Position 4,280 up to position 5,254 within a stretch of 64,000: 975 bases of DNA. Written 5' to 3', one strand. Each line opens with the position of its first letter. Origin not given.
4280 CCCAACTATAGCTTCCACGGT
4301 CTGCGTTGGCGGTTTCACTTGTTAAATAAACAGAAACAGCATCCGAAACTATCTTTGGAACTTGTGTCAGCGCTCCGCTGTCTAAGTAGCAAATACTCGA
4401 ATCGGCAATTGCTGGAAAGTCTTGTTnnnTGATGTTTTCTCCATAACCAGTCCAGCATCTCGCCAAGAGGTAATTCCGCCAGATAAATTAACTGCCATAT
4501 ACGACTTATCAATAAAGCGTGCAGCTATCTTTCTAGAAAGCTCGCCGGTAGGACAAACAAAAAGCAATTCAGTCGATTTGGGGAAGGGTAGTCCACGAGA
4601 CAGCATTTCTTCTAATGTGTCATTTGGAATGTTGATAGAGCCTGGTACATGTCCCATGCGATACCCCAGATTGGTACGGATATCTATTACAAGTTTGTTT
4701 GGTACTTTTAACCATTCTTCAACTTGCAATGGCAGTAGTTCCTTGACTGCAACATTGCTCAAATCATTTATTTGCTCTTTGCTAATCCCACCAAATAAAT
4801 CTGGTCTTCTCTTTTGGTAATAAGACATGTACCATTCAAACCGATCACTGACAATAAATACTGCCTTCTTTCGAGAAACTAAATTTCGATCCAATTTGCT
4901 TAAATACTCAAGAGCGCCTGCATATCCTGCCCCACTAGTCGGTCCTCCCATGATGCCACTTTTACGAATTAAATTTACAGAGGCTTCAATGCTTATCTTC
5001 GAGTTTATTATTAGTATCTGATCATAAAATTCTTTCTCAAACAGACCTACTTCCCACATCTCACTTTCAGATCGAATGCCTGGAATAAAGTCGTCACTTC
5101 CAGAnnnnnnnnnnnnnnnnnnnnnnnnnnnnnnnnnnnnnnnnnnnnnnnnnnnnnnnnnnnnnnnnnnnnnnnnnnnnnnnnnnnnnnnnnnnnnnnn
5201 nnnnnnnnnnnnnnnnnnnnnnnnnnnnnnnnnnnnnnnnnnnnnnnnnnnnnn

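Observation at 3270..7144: Tight three-gene PLP operon: Orn/DAP-type decarboxylase, CysK-family::rhodanese fusion, cysteine desulfurase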

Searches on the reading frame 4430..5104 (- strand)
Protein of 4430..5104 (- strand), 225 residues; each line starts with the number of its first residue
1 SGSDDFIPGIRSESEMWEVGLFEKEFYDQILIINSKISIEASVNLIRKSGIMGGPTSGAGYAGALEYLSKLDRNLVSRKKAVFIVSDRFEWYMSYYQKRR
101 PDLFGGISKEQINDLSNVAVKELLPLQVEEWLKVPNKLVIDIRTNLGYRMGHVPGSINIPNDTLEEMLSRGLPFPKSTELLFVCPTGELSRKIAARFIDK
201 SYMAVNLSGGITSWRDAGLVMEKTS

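Call 16: search_solved_structures(query=window:4430-5104:-, max_evalue=0.01, show_alignments=3)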
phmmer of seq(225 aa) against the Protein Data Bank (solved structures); distinct sequences matched with E-value up to 0.01: 17.
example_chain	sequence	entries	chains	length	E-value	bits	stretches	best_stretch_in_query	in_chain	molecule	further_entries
1yt8_A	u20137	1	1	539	2e-10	44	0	125-222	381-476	thiosulfate sulfurtransferase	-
3iwh_A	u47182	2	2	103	2.2e-07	34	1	138-221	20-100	Rhodanese-like domain protein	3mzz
6mxv_A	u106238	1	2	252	3.7e-06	30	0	136-218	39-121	Rhodanese-like family protein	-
4ocg_A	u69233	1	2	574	6.8e-05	25.9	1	116-219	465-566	FAD-dependent pyridine nucleotide-disulphide oxidoreductase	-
3nta_A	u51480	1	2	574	6.9e-05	25.8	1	116-219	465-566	FAD-dependent pyridine nucleotide-disulphide oxidoreductase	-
3o3w_A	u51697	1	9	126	6.9e-05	25.8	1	137-217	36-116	BH2092 protein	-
3nhv_A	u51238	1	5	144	8.3e-05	25.6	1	137-218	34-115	BH2092 protein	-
3foj_A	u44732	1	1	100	0.00015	24.8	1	137-219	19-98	uncharacterized protein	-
3r2u_A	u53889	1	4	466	0.00017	24.5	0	135-162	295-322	Metallo-beta-lactamase family protein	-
3icr_A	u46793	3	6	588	0.00037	23.5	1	138-212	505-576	Coenzyme A-Disulfide Reductase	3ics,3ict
1gmx_A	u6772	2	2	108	0.00095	22.1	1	132-215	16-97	THIOSULFATE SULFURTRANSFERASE GLPE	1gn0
3d1p_A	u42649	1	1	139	0.0011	21.9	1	133-203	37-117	Putative thiosulfate sulfurtransferase YOR285W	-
3nt6_A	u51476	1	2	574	0.0015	21.4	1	116-219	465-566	FAD-dependent pyridine nucleotide-disulphide oxidoreductase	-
8h4q_N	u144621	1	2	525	0.0018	21.2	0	3-163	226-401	Rhodanese domain-containing protein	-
8h4h_N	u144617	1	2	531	0.0019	21.1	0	3-163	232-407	Rhodanese domain-containing protein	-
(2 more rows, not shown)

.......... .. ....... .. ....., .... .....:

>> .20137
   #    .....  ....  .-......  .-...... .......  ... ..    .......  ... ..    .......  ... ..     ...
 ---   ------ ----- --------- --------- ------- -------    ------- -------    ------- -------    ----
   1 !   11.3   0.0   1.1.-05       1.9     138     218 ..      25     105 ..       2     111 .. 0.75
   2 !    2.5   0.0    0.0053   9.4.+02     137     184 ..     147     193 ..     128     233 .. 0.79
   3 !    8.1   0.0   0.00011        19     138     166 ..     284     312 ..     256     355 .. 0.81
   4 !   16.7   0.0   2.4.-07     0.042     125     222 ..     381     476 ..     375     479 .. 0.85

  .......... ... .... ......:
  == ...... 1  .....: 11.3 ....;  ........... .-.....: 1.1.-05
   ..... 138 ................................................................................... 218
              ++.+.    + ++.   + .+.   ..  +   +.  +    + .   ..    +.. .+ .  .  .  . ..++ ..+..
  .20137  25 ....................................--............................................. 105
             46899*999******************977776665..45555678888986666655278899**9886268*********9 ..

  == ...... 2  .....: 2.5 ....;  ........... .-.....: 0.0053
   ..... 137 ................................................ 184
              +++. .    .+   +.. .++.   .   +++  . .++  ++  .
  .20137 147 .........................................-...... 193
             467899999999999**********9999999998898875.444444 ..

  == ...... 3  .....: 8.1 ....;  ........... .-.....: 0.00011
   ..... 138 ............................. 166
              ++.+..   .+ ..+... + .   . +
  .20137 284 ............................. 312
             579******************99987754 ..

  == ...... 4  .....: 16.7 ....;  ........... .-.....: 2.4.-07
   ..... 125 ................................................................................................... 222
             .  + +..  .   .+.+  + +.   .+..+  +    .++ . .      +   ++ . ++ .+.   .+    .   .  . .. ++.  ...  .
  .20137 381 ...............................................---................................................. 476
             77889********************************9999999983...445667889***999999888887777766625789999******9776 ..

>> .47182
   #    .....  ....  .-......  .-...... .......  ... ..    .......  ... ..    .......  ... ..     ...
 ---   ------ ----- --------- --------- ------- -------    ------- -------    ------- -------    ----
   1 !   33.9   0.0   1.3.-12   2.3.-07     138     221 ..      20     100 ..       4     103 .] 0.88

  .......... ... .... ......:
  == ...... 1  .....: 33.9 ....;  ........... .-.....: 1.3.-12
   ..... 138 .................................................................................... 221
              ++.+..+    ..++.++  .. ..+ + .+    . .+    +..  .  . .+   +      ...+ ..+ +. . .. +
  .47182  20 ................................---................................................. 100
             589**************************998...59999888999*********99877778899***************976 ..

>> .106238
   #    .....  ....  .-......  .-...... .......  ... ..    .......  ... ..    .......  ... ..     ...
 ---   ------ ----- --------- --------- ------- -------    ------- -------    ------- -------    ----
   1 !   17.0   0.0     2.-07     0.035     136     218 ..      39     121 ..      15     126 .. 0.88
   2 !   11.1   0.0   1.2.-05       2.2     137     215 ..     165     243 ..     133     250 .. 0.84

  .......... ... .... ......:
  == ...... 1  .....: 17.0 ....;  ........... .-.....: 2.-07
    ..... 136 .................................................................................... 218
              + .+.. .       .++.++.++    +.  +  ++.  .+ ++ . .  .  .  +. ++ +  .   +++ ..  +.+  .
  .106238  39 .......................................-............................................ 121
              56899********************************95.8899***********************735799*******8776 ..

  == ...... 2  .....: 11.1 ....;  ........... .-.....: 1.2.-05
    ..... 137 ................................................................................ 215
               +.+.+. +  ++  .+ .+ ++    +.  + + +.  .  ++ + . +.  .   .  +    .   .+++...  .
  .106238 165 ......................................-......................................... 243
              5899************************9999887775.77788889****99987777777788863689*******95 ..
